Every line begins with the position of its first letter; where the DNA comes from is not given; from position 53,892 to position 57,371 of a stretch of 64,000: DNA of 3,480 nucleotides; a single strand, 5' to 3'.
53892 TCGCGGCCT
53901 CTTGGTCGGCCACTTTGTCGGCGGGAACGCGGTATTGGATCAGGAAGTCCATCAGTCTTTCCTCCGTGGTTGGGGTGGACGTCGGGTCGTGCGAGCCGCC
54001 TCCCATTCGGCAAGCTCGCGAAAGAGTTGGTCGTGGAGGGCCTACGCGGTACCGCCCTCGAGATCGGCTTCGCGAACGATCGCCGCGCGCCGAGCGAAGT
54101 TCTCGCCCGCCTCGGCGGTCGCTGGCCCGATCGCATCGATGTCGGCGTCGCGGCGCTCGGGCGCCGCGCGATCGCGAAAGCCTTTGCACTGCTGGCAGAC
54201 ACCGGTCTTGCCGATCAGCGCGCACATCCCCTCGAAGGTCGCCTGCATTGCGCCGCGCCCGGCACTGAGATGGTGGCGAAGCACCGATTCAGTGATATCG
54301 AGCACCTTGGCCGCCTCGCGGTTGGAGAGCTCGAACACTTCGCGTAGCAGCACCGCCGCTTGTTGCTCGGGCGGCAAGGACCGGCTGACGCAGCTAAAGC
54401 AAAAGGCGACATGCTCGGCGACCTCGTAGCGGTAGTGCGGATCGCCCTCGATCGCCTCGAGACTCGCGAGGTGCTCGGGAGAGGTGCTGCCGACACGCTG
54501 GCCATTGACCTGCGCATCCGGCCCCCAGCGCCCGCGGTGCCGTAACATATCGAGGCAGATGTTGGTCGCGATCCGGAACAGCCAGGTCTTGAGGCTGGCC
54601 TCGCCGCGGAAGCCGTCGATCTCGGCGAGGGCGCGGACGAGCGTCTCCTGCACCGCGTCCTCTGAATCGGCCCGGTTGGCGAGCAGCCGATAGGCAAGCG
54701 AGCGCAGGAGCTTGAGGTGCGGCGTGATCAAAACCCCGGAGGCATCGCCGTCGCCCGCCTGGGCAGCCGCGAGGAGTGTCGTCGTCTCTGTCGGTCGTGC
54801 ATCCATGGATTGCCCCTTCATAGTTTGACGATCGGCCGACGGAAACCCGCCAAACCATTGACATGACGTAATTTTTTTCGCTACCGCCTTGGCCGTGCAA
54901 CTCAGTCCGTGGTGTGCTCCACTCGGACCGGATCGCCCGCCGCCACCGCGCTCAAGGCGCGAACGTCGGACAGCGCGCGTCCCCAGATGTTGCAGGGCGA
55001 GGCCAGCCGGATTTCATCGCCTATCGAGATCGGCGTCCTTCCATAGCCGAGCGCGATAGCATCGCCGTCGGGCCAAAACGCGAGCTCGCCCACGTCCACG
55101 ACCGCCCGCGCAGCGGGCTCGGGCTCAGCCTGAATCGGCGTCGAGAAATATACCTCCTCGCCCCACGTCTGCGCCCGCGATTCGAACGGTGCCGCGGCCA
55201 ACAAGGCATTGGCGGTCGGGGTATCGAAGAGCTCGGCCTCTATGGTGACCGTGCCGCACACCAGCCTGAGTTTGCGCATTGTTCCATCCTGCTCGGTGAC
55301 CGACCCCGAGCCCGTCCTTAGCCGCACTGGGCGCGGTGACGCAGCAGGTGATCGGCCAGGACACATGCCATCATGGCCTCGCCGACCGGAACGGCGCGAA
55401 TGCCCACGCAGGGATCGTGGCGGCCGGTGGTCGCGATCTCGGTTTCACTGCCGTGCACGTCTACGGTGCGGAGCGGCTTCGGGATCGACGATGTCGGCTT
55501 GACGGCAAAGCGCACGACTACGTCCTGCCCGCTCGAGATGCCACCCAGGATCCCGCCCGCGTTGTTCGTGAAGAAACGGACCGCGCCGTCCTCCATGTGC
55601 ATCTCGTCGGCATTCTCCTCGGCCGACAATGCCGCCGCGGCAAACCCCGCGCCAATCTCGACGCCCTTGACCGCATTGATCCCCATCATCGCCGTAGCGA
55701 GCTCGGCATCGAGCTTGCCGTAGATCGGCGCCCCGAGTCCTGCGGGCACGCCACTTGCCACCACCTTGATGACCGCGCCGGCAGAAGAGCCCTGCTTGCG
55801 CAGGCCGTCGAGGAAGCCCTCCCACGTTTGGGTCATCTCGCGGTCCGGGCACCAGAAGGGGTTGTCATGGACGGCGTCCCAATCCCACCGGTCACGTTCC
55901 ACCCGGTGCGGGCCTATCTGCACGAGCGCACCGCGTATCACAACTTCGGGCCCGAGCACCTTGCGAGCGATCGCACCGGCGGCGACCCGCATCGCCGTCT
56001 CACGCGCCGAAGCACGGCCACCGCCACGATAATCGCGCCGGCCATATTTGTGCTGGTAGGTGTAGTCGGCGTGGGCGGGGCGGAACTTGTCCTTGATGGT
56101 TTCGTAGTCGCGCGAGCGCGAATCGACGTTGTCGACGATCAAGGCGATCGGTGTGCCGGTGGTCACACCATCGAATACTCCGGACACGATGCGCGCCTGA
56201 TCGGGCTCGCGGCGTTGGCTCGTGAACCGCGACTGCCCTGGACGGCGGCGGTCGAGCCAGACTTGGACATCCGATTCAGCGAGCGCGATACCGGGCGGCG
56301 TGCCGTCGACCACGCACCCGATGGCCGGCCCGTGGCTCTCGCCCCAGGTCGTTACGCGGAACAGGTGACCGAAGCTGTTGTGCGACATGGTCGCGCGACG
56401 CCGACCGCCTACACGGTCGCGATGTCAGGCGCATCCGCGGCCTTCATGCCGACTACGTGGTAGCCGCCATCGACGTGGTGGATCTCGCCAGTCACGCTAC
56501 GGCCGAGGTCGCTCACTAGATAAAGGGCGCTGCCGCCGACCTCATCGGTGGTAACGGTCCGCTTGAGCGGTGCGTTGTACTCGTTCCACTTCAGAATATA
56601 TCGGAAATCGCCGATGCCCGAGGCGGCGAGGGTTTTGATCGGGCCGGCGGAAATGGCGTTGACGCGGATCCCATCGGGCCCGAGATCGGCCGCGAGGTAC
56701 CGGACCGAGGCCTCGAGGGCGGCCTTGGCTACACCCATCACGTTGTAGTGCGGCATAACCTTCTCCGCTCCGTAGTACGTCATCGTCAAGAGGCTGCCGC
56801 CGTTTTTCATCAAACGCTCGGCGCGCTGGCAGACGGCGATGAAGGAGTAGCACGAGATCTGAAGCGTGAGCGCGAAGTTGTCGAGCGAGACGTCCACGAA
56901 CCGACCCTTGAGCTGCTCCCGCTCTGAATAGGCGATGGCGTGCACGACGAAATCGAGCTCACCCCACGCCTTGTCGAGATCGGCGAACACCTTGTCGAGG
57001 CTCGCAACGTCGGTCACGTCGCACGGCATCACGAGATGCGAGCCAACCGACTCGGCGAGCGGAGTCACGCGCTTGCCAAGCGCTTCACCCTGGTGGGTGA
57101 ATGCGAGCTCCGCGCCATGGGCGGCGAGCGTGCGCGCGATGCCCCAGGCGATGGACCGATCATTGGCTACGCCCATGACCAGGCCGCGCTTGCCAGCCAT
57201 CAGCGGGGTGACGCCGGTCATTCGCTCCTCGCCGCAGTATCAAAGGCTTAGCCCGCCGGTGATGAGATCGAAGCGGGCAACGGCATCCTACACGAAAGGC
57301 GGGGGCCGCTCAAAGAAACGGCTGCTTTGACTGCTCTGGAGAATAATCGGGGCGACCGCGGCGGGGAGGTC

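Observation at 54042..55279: ECF sigma factor with Cys-rich C-terminal extension, flanked by DUF3830 and ABM-domain genes, no anti-sigma gene in sight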

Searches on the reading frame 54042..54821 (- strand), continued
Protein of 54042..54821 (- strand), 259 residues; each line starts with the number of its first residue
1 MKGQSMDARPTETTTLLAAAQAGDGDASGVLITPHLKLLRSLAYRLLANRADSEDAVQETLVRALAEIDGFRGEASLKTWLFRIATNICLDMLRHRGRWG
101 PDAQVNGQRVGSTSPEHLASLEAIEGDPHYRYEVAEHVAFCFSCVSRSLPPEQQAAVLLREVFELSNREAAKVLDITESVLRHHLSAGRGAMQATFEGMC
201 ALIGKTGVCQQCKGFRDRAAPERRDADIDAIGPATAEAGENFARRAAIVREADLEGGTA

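Call 18: find_encoding_contigs(protein=P0070, flank=5000, max_places=2)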
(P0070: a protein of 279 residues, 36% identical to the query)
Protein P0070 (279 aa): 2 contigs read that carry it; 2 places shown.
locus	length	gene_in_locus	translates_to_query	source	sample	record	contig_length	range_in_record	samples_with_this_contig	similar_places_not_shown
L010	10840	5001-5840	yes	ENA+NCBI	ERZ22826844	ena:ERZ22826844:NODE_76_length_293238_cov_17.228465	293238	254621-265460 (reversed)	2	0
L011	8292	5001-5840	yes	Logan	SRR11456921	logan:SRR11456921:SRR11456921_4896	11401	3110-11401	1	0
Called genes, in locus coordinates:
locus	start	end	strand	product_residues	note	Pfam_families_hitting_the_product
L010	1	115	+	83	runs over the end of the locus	-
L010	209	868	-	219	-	PF13709:DUF4159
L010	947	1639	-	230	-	PF20260:PUA_4, PF04452:Methyltrans_RNA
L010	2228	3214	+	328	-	PF16884:ADH_N_2 (weak), PF08240:ADH_N, PF00107:ADH_zinc_N, PF13602:ADH_zinc_N_2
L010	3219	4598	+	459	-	PF07366:SnoaL (faint), PF12680:SnoaL_2 (weak)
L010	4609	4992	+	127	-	-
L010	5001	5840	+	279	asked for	PF04542:Sigma70_r2, PF08281:Sigma70_r4_2 (weak)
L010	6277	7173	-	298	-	PF00756:Esterase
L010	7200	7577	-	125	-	-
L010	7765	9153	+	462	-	PF00919:UPF0004, PF04055:Radical_SAM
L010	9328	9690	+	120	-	PF06993:DUF1304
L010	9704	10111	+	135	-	PF21619:DUF6855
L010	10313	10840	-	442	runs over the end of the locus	PF00909:Ammonium_transp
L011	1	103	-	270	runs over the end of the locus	PF00487:FA_desaturase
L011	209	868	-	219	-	PF13709:DUF4159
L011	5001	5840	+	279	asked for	PF04542:Sigma70_r2, PF08281:Sigma70_r4_2 (weak)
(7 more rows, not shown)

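Call 33: predict_structure(alignment_id=A2)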
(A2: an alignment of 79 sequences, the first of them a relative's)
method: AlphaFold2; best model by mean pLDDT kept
length: 284 residues; sequences in the alignment: 79
mean_pLDDT: 92.7   pTM: 0.90
mean pLDDT of the five models: 92.7, 92.2, 91.8, 91.8, 91.7
residues with pLDDT >= 90: 224; 70-90: 50; 50-70: 7; < 50: 3
segments of 3 or more residues with pLDDT < 50: 197-199
pLDDT, mean of each block of 10 residues (from residue 1): 84 98 98 98 98 98 97 98 98 91 89 94 94 96 98 98 98 99 96 64 77 93 78 92 96 96 94 87 84
secondary structure, 60 per line:
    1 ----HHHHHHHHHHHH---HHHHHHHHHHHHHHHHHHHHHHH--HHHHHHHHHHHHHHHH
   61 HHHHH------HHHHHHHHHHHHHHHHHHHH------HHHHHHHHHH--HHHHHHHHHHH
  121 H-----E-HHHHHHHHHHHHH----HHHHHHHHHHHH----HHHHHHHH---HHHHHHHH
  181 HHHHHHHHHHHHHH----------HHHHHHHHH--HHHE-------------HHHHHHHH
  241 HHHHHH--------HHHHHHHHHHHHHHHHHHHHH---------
elements in order: H5-16 H20-42 H45-65 H72-91 H98-107 H110-121 H129-141 H146-157 H162-169 H173-194 H205-213 H233-246 H255-275

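Call 41: find_related_loci(query=A2, collection=genome_contigs, flank=5000)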
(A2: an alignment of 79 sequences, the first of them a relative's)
Query A2 (284 aa) in genome_contigs; peptide patterns used: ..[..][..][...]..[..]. (x = any residue, [..] = any of these).
599 stretches matched a pattern (row limit reached: there are more); 593 encode a relative of the query (tblastn E <= 1e-3); the best 80 are kept; 80 distinct loci.
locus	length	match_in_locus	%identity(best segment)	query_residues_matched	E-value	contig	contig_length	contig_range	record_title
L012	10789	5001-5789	49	7-266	5e-79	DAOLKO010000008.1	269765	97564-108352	MAG TPA_asm: Blastocatellia bacterium isolate AMR_MDS_0338 NODE_12_length_269765_cov_19.741938, whole genome shotgun seq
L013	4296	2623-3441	47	5-274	6e-79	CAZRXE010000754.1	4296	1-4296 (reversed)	MAG TPA_asm: uncultured Heliomicrobium sp. isolate binchicken_co200_54 genome assembly, contig: k141_981496, whole genom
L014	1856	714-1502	46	7-266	3e-81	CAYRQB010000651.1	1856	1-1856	MAG TPA_asm: uncultured Heliomicrobium sp. isolate SRP287453_co1_6 genome assembly, contig: NODE_135310_length_1856_cov_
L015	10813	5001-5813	48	5-272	7e-77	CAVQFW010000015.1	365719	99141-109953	MAG: uncultured Acidobacteriota bacterium isolate MFD06526.bin.1.142 genome assembly, contig: contig_6051, whole genome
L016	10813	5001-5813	48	5-272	2e-76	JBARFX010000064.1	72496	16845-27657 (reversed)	MAG: Candidatus Acidiferrales bacterium isolate MFD06596_ilm_asm_bin15 k127_94267, whole genome shotgun sequence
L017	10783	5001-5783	48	9-266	2e-76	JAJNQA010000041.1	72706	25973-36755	MAG: Heliomicrobium sp. isolate MAG_31 k141_351749, whole genome shotgun sequence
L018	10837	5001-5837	47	5-280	5e-76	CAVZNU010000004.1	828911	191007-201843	MAG: uncultured Acidobacteriota bacterium isolate MFD06435.bin.1.8 genome assembly, contig: contig_18255, whole genome s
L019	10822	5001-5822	46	3-273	1e-75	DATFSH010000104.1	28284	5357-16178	MAG TPA_asm: Candidatus Acidiferrales bacterium isolate SMAG_U9379 k141_7070120, whole genome shotgun sequence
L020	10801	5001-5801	46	6-269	2e-75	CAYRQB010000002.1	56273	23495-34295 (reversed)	MAG TPA_asm: uncultured Heliomicrobium sp. isolate SRP287453_co1_6 genome assembly, contig: NODE_832_length_56273_cov_7.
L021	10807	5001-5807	46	7-272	7e-75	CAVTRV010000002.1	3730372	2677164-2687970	MAG: uncultured Acidobacteriota bacterium isolate MFD00731.bin.1.2 genome assembly, contig: contig_1181, whole genome sh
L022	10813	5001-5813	47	5-272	4e-75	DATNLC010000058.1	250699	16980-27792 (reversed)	MAG TPA_asm: Candidatus Acidiferrales bacterium isolate SMAG_U11441 k141_211719, whole genome shotgun sequence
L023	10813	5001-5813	45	5-272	1e-74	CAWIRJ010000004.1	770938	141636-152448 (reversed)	MAG: uncultured Acidobacteriota bacterium isolate MFD00964.bin.1.44 genome assembly, contig: contig_46986, whole genome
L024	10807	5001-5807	46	7-272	1e-74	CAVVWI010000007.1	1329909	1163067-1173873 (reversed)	MAG: uncultured Acidobacteriota bacterium isolate MFD03399.bin.1.73 genome assembly, contig: contig_8116, whole genome s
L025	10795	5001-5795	45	1-265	2e-73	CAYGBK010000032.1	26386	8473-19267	MAG TPA_asm: uncultured Thermodesulfobacteriota bacterium isolate ERP108616_co1_309 genome assembly, contig: k119_343762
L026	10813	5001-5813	45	5-272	2e-73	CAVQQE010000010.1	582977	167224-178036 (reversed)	MAG: uncultured Acidobacteriota bacterium isolate MFD00731.bin.1.212 genome assembly, contig: contig_45653, whole genome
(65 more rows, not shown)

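Call 45: search_protein_families(library=pfam, proteins=[L010:4609-4992:+, L008:5439-5894:+, L005:5807-6319:-, L003:5584-5676:+], max_evalue=0.01)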
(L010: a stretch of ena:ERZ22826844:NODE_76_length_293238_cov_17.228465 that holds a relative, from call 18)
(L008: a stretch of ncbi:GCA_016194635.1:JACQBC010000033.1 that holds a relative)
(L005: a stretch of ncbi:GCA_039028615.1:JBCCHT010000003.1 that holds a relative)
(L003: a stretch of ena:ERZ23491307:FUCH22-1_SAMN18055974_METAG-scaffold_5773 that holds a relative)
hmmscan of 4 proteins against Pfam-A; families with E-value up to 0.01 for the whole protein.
L010:4609-4992:+ (127 aa): 0 families

L008:5439-5894:+ (151 aa): 0 families

L005:5807-6319:- (170 aa): 0 families

L003:5584-5676:+ (30 aa): 0 families

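Call 64: list_cluster_members(proteins=[P0081, P0014, P0047, P0053, P0004])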
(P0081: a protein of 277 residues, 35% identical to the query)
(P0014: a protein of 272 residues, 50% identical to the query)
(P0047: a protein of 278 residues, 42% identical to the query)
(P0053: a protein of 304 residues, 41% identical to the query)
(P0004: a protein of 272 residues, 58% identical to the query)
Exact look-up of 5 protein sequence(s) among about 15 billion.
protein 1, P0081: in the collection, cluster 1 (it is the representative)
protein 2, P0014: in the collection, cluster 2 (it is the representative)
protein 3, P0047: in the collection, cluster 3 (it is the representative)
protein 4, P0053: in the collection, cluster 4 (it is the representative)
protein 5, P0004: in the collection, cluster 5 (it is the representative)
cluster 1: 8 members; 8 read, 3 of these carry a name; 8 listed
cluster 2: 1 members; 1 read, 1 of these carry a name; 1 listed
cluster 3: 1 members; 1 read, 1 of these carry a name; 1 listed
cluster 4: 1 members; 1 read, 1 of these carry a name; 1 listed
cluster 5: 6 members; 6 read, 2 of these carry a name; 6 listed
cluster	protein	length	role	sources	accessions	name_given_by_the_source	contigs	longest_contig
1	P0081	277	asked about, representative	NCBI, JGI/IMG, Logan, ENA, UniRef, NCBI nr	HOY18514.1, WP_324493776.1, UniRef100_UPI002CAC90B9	MAG TPA: RNA polymerase sigma factor [Haliscomenobacter sp.] | RNA polymerase sigma factor n=1 Tax=Haliscomenobacter sp. TaxID=2717303 ... | RNA polymerase sigma factor [Haliscomenobacter sp.]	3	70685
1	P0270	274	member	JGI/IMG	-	RNA polymerase sigma-70 factor, ECF subfamily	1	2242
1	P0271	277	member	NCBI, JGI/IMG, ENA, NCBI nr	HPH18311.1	MAG TPA: RNA polymerase sigma factor [Haliscomenobacter sp.] | RNA polymerase sigma factor [Haliscomenobacter sp.]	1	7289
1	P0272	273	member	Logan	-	-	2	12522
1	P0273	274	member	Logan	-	-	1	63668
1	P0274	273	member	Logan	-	-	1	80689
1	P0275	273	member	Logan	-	-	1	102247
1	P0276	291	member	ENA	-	-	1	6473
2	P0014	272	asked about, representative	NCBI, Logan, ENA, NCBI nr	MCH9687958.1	MAG: RNA polymerase sigma factor [Deltaproteobacteria bacterium] | RNA polymerase sigma factor [Deltaproteobacteria bacterium]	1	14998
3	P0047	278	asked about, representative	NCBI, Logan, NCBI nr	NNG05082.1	MAG: RNA polymerase sigma factor [Inquilinus sp.] | RNA polymerase sigma factor [Inquilinus sp.]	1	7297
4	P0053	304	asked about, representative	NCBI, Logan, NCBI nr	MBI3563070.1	MAG: RNA polymerase sigma factor [Gammaproteobacteria bacterium] | RNA polymerase sigma factor [Gammaproteobacteria bacterium]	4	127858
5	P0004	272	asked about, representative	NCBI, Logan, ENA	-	-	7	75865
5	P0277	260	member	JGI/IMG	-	RNA polymerase sigma-70 factor (ECF subfamily)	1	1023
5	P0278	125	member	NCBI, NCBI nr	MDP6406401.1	MAG: sigma-70 family RNA polymerase sigma factor, partial [Alphaproteobacteria bacterium] | sigma-70 family RNA polymerase sigma factor [Alphaproteobacteria bacterium]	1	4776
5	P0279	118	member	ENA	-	-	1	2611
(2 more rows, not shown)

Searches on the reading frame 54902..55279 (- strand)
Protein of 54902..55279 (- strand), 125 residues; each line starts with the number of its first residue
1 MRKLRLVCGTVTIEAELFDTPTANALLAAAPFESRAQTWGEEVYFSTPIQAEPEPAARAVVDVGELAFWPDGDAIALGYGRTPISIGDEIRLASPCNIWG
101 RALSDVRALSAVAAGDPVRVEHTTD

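Call 5: search_protein_families(library=pfam, proteins=[window:54902-55279:-], max_evalue=0.1)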
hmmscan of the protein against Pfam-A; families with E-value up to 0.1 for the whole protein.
window:54902-55279:- (125 aa): 2 families
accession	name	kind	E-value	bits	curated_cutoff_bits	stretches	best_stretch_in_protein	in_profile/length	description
PF04126.18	Cyclophil_like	-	4.1e-37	127.1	27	1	2-121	1-120/120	Cyclophilin-like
PF18050.6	Cyclophil_like2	-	1e-05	26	22.7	1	9-84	4-81/115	Cyclophilin-like family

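Call 6: search_protein_families(library=ncbifam, proteins=[window:54902-55279:-], max_evalue=0.1)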
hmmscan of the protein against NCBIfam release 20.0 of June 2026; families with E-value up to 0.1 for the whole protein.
window:54902-55279:- (125 aa): 0 families

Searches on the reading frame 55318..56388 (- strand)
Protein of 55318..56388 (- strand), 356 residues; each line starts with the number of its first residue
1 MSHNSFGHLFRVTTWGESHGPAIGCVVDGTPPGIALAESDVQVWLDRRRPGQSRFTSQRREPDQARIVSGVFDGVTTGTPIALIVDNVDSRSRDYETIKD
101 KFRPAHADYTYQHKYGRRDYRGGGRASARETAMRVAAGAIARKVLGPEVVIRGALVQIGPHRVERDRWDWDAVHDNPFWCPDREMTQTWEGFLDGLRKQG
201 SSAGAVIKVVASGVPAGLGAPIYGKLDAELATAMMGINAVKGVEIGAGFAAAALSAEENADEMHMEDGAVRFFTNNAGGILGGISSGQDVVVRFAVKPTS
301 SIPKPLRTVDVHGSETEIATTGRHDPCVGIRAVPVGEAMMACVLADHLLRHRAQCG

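Call 62: search_protein_families(library=pfam, proteins=[window:55318-56388:-], max_evalue=0.001)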
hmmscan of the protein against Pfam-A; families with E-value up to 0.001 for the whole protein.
window:55318-56388:- (356 aa): 1 family
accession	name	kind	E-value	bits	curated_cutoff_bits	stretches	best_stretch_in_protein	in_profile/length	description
PF01264.26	Chorismate_synt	-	6.2e-133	443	27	1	10-349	1-327/327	Chorismate synthase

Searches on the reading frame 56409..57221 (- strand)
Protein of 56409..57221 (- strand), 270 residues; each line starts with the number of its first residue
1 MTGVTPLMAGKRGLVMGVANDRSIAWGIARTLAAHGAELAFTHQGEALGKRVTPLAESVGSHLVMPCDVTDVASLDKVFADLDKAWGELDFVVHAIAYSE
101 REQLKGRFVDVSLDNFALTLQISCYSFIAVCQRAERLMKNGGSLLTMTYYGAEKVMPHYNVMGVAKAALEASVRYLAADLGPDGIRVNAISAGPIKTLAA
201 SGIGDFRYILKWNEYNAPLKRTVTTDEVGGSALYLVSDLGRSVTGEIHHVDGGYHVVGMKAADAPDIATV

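Call 62: search_protein_families(library=pfam, proteins=[window:56409-57221:-], max_evalue=0.001)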
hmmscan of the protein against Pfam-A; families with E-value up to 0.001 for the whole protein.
window:56409-57221:- (270 aa): 2 families
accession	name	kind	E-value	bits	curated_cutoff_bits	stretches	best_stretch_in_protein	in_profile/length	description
PF13561.12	adh_short_C2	-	1.3e-93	313.4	27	1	17-255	1-236/236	Enoyl-(Acyl carrier protein) reductase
PF00106.31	adh_short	-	1.4e-19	70.8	26.6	1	21-200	9-187/195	short chain dehydrogenase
